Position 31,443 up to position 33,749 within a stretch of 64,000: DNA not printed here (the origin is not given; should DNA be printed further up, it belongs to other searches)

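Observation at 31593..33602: Single ORF fusing lycopene beta-cyclase (CrtY) to Brp/Blh beta-carotene 15,15'-dioxygenase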

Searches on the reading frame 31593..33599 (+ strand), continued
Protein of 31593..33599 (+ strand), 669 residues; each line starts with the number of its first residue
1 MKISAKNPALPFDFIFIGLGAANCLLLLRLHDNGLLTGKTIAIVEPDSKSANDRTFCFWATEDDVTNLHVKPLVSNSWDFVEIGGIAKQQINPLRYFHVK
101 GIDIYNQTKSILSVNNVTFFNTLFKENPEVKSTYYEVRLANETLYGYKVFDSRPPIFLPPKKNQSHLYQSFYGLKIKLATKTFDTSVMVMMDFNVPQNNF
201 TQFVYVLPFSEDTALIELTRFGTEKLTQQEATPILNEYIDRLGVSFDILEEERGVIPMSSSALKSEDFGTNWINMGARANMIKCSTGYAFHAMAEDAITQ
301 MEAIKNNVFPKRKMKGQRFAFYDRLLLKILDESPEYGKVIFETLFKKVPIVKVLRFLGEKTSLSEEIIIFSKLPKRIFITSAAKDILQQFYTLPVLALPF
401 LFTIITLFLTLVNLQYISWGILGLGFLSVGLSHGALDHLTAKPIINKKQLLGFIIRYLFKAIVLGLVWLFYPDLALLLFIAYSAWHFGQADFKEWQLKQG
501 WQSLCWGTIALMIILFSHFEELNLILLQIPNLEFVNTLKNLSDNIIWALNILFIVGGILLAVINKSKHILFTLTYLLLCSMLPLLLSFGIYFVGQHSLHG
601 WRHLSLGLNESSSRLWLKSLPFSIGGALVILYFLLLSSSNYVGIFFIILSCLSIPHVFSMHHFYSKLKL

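Call 22: find_related_loci(query=A1, collection=genome_contigs, flank=10000)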
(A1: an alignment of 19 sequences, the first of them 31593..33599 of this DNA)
Query A1 (669 aa) in genome_contigs; peptide patterns used: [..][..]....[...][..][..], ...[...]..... (x = any residue, [..] = any of these).
160 stretches matched a pattern; 60 encode a relative of the query (tblastn E <= 1e-3); 60 distinct loci.
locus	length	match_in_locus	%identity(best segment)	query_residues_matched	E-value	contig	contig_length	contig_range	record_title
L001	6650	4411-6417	89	1-669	0e+0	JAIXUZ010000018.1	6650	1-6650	MAG: Bacteroidetes bacterium isolate D1_MAG_00048 pond_D1_MAG_00048_000000000184, whole genome shotgun sequence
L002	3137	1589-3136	90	1-516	0e+0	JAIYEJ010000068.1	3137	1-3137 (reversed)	MAG: Methylotenera sp. isolate H1_MAG_00063 pond_H1_MAG_00063_000000000261, whole genome shotgun sequence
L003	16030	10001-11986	68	7-668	0e+0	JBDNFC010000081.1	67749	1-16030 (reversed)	MAG: Bacteroidia bacterium isolate concoct.103.WLB k141_688003, whole genome shotgun sequence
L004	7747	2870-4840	65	12-668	0e+0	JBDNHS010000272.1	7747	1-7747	MAG: Candidatus Kapaibacterium sp. isolate concoct.33.ELB k141_608166, whole genome shotgun sequence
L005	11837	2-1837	66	55-665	0e+0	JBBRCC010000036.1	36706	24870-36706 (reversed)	MAG: Cytophagales bacterium isolate Co_metawrap_2382 Cmw_2382_k141_21295182_length_36706_cov_12.0000, whole genome shotg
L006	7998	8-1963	56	12-664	0e+0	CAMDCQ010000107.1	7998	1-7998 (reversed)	MAG: Chitinophaga pinensis isolate MiE-16apr19-111 genome assembly, contig: MiE-16apr19-C20708, whole genome shotgun seq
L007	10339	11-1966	56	12-664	0e+0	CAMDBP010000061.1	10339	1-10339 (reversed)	MAG: Chitinophaga pinensis isolate MH-21oct19-60 genome assembly, contig: MH-21oct19-C10230, whole genome shotgun sequen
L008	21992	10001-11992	57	6-664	0e+0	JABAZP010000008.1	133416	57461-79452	MAG: Flavobacteriales bacterium isolate HE327_NSB038 NODE_124_length_133416_cov_26.213203, whole genome shotgun sequence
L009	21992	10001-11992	58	6-664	0e+0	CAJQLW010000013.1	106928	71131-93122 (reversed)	MAG: uncultured Flavobacteriales bacterium isolate 0.2_20180524_Bin_63_1 genome assembly, contig: c_000000000152, whole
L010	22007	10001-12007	58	1-669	0e+0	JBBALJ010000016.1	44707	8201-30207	MAG: Bacteroidia bacterium isolate EUL_060 ctg16-EUL_060, whole genome shotgun sequence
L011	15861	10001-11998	58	1-666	0e+0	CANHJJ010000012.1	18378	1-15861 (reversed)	MAG: Bacteroidetes bacterium isolate RE-23may17-51 genome assembly, contig: RE-23may17-C9954, whole genome shotgun seque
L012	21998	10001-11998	58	1-666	0e+0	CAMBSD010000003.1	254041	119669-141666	MAG: Chitinophaga pinensis isolate AE-24oct19-69 genome assembly, contig: AE-24oct19-C4, whole genome shotgun sequence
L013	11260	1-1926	59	27-668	0e+0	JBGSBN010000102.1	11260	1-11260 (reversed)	MAG: Candidatus Methylacidiphilales bacterium isolate NCIPD_CMAR_MAG_16 k141_3864357_length_11260_cov_9.5870, whole geno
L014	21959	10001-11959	58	12-664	0e+0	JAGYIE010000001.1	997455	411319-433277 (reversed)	MAG: Vicingaceae bacterium isolate M30B7 1, whole genome shotgun sequence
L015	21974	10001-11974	56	7-664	0e+0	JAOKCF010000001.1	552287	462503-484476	Vicingaceae bacterium isolate AH-578-N02 AH-578-N02_NODE_1, whole genome shotgun sequence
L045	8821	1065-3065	40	12-667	5e-137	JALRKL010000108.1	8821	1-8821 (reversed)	MAG: Bacteroidia bacterium isolate WKH.8 WKH_11404, whole genome shotgun sequence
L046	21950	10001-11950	39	12-666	9e-136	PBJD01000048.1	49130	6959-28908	MAG: Flavobacteriales bacterium isolate SP2976 MHASMcontig_2987002, whole genome shotgun sequence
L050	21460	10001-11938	39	12-664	1e-128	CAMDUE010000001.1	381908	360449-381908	MAG: Chitinophaga pinensis isolate MsE-30jul19-177 genome assembly, contig: MsE-30jul19-C9, whole genome shotgun sequenc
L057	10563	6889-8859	39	13-666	1e-140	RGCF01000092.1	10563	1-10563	MAG: Bacteroidetes bacterium isolate WB6_2A_118 contig_100_91, whole genome shotgun sequence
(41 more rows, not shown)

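Call 24: find_encoding_contigs(protein=P0046, flank=10000, max_places=2)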
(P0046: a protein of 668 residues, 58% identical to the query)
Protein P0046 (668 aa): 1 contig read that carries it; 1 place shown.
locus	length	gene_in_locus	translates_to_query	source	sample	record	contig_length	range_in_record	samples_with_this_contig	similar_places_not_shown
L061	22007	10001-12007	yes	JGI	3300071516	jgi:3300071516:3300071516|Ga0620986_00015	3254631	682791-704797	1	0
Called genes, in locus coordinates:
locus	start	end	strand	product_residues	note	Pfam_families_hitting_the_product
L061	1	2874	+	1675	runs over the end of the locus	PF01364:Peptidase_C25, PF15711:ILEI (weak)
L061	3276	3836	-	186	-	PF08207:EFP_N, PF01132:EFP, PF09285:Elong-fact-P_C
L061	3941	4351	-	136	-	PF01042:Ribonuc_L-PSP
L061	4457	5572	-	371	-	PF14289:DUF4369, PF00085:Thioredoxin, PF00578:AhpC-TSA, PF08534:Redoxin, PF13098:Thioredoxin_2, PF13905:Thioredoxin_8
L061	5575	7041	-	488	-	PF02934:GatB_N, PF02637:GatB_Yqey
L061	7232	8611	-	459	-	PF13638:PIN_4, PF13604:AAA_30 (faint), PF02562:PhoH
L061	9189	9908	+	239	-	PF01036:Bac_rhodopsin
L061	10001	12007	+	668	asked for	PF05834:Lycopene_cycl, PF15461:BCD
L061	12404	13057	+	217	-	PF00535:Glycos_transf_2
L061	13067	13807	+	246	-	-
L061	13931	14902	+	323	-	PF08885:GSCFA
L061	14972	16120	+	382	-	PF05496:RuvB_N (faint), PF13177:DNA_pol3_delta2, PF13401:AAA_22, PF00004:AAA, PF07728:AAA_5 (weak), PF22608:DNAX_ATPase_lid, PF12169:DNA_pol3_gamma3, PF21694:DNA_pol3_delta_C (weak), +1 more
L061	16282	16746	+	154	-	PF28557:DUF8439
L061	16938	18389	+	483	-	PF19295:SufBD_N, PF01458:SUFBD_core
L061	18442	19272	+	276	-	PF02463:SMC_N (faint), PF00005:ABC_tran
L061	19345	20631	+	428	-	PF19295:SufBD_N, PF01458:SUFBD_core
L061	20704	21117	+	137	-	PF13366:PDDEXK_3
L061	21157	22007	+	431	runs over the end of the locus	PF00266:Aminotran_5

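Call 25: find_encoding_contigs(protein=P0027, flank=10000, max_places=2)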
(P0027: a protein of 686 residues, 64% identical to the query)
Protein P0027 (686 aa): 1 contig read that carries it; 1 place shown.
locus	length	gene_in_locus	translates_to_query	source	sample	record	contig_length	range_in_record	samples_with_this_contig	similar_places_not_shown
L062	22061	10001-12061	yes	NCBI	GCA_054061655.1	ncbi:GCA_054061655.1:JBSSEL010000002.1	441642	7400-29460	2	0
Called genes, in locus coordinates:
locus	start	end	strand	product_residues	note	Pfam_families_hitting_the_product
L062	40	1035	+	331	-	PF00389:2-Hacid_dh, PF02826:2-Hacid_dh_C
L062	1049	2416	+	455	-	PF04055:Radical_SAM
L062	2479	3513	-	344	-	PF14870:PSII_BNR, PF02012:BNR (faint), PF15902:Sortilin-Vps10 (weak)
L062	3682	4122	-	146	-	PF01243:PNPOx_N (weak), PF12900:Pyridox_ox_2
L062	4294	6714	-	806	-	PF00676:E1_dh, PF02779:Transket_pyr, PF02780:Transketolase_C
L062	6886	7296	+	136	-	PF07610:DUF1573, PF22544:HYDIN_VesB_CFA65-like_Ig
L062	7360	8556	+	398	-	PF00155:Aminotran_1_2, PF01041:DegT_DnrJ_EryC1 (weak)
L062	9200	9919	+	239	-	PF01036:Bac_rhodopsin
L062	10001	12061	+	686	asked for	PF05834:Lycopene_cycl, PF15461:BCD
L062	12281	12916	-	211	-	PF00881:Nitroreductase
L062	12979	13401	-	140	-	PF02566:OsmC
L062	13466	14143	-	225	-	PF01965:DJ-1_PfpI, PF17124:ThiJ_like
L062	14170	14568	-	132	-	-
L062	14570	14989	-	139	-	PF22381:Staph_reg_Sar_Rot, PF01978:TrmB (weak), PF01047:MarR, PF03965:Penicillinase_R (faint), PF12802:MarR_2, PF13463:HTH_27, PF01638:HxlR (weak), PF13601:HTH_34 (weak)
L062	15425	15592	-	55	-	-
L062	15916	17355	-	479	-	PF00083:Sugar_tr (weak), PF07690:MFS_1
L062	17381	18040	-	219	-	PF01081:Aldolase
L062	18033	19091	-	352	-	PF00294:PfkB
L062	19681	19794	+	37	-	-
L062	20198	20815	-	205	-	PF13432:TPR_16 (faint), PF07719:TPR_2 (faint), PF13428:TPR_14 (faint), PF13181:TPR_8 (faint), PF14559:TPR_19, PF13431:TPR_17 (faint), PF13414:TPR_11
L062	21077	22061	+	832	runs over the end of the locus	PF02190:LON_substr_bdg, PF08298:AAA_PrkA (weak), PF00004:AAA, PF07728:AAA_5, PF22667:Lon_lid, PF05362:Lon_C, PF13541:ChlI (weak)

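Call 39: search_protein_families(library=ncbifam, proteins=[P0241, P0243, P0246, P0249, P0251, P0256, P0264, P0248, P0252, P0260], max_evalue=0.00001)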
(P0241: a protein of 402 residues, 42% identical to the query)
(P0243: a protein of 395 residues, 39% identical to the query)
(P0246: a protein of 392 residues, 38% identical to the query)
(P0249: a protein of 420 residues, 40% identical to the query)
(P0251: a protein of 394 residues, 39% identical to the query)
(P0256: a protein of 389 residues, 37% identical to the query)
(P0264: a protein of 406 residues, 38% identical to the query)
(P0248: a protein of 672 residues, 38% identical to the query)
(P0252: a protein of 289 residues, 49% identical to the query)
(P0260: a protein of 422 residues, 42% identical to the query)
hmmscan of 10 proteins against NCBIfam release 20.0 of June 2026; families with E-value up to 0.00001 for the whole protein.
P0241 (402 aa): 3 families
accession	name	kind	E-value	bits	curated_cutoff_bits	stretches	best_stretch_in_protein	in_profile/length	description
TIGR01790.1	carotene-cycl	subfamily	8.9e-30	104.1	209.5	1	8-341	1-334/387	lycopene cyclase family protein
TIGR01789.1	lycopene_cycl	equivalog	5.3e-16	58.7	215.2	1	8-299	1-288/370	lycopene beta-cyclase CrtY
NF045687.1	LycopCycCtrL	equivalog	6.7e-12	45.1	500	1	7-292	2-293/410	lycopene beta cyclase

P0243 (395 aa): 3 families
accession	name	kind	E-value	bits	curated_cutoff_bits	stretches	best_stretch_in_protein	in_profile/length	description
TIGR01790.1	carotene-cycl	subfamily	2.1e-30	106.1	209.5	1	12-381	1-378/387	lycopene cyclase family protein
TIGR01789.1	lycopene_cycl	equivalog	4.5e-18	65.5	215.2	1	12-386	1-369/370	lycopene beta-cyclase CrtY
NF045687.1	LycopCycCtrL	equivalog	9.8e-12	44.5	500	1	39-312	24-303/410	lycopene beta cyclase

P0246 (392 aa): 3 families
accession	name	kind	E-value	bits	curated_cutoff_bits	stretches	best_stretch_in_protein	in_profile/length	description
TIGR01790.1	carotene-cycl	subfamily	2.4e-25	89.5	209.5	1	11-300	2-297/387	lycopene cyclase family protein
TIGR01789.1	lycopene_cycl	equivalog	5e-17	62.1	215.2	1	15-297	6-284/370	lycopene beta-cyclase CrtY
NF045687.1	LycopCycCtrL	equivalog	6.3e-08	32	500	1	10-300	3-299/410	lycopene beta cyclase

P0249 (420 aa): 3 families
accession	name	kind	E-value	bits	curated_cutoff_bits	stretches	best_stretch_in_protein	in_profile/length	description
TIGR01790.1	carotene-cycl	subfamily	1.9e-27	96.4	209.5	1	20-384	1-375/387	lycopene cyclase family protein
TIGR01789.1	lycopene_cycl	equivalog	1.4e-17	63.9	215.2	1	20-312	1-282/370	lycopene beta-cyclase CrtY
NF045687.1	LycopCycCtrL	equivalog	3.8e-08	32.7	500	1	19-317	2-299/410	lycopene beta cyclase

P0251 (394 aa): 3 families
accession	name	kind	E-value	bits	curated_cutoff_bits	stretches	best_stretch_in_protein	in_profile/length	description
TIGR01790.1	carotene-cycl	subfamily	4.6e-23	82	209.5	1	18-383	1-379/387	lycopene cyclase family protein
TIGR01789.1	lycopene_cycl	equivalog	1.5e-14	53.9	215.2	1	18-383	1-365/370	lycopene beta-cyclase CrtY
NF045687.1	LycopCycCtrL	equivalog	2.3e-06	26.9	500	1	18-308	3-299/410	lycopene beta cyclase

P0256 (389 aa): 2 families
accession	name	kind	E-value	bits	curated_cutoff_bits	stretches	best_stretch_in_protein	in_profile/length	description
TIGR01790.1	carotene-cycl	subfamily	2.5e-27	96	209.5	1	14-373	1-375/387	lycopene cyclase family protein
TIGR01789.1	lycopene_cycl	equivalog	6.8e-13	48.5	215.2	1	14-374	1-362/370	lycopene beta-cyclase CrtY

P0264 (406 aa): 2 families
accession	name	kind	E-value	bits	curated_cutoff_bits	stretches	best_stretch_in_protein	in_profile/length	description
TIGR01790.1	carotene-cycl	subfamily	1.5e-19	70.4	209.5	1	18-329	1-303/387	lycopene cyclase family protein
TIGR01789.1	lycopene_cycl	equivalog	5.3e-10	38.9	215.2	1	182-366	146-338/370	lycopene beta-cyclase CrtY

P0248 (672 aa): 3 families
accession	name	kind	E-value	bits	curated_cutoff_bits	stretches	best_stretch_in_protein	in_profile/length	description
TIGR01790.1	carotene-cycl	subfamily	1.9e-34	119.4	209.5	1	23-317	1-298/387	lycopene cyclase family protein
TIGR01789.1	lycopene_cycl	equivalog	7.7e-24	84.5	215.2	1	23-314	1-285/370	lycopene beta-cyclase CrtY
NF045687.1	LycopCycCtrL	equivalog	1.8e-06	27.2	500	1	22-316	2-299/410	lycopene beta cyclase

P0252 (289 aa): 1 family
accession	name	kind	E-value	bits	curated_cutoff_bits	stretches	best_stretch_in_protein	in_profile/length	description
TIGR03753.1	blh_monoox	subfamily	4e-33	115.1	95.25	1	44-280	3-257/260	beta-carotene 15,15'-dioxygenase, Brp/Blh family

P0260 (422 aa): 1 family
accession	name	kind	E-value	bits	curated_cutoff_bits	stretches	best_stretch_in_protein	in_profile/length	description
TIGR03753.1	blh_monoox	subfamily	3.1e-34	118.8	95.25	1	174-413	2-259/260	beta-carotene 15,15'-dioxygenase, Brp/Blh family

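Call 40: find_encoding_contigs(protein=P0243, flank=6000, max_places=2)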
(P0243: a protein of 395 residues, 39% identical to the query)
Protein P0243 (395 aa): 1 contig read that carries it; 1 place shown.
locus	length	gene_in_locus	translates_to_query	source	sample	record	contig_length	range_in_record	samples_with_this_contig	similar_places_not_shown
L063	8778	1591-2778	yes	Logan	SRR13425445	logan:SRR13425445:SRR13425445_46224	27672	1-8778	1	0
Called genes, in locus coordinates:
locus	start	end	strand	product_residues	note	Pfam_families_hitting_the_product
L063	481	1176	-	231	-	PF00578:AhpC-TSA, PF08534:Redoxin, PF00085:Thioredoxin (weak), PF13905:Thioredoxin_8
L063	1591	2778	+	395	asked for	PF05834:Lycopene_cycl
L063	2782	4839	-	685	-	-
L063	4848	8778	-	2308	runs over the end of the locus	-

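Call 41: find_encoding_contigs(protein=P0241, flank=6000, max_places=2)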
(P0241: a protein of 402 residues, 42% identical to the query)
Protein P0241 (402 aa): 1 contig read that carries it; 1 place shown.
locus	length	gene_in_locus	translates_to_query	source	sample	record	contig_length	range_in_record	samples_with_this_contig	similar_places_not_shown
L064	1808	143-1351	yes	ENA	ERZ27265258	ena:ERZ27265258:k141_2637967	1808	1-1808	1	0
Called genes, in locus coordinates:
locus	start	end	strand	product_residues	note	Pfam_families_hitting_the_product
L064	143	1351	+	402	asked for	PF05834:Lycopene_cycl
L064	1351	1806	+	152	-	?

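Call 47: find_encoding_contigs(protein=P0249, flank=8000, max_places=2)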
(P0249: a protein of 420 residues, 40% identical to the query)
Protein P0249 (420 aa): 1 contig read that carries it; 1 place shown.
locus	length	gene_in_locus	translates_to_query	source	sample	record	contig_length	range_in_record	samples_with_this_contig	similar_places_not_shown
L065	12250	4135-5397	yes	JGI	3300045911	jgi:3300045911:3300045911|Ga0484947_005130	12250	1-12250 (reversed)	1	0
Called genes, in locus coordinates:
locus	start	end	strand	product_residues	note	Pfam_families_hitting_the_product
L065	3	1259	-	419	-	?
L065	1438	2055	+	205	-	PF00702:Hydrolase, PF13242:Hydrolase_like (faint), PF13419:HAD_2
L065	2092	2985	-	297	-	PF12412:DUF3667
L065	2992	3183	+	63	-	-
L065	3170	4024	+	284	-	PF12146:Hydrolase_4, PF00561:Abhydrolase_1 (faint), PF12697:Abhydrolase_6 (weak)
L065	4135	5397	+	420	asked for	PF05834:Lycopene_cycl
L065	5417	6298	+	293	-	PF15461:BCD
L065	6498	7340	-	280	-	PF00165:HTH_AraC (weak), PF12833:HTH_18, PF01035:DNA_binding_1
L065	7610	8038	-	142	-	-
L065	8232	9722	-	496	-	PF00246:Peptidase_M14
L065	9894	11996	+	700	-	PF01804:Penicil_amidase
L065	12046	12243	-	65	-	PF08011:PDDEXK_9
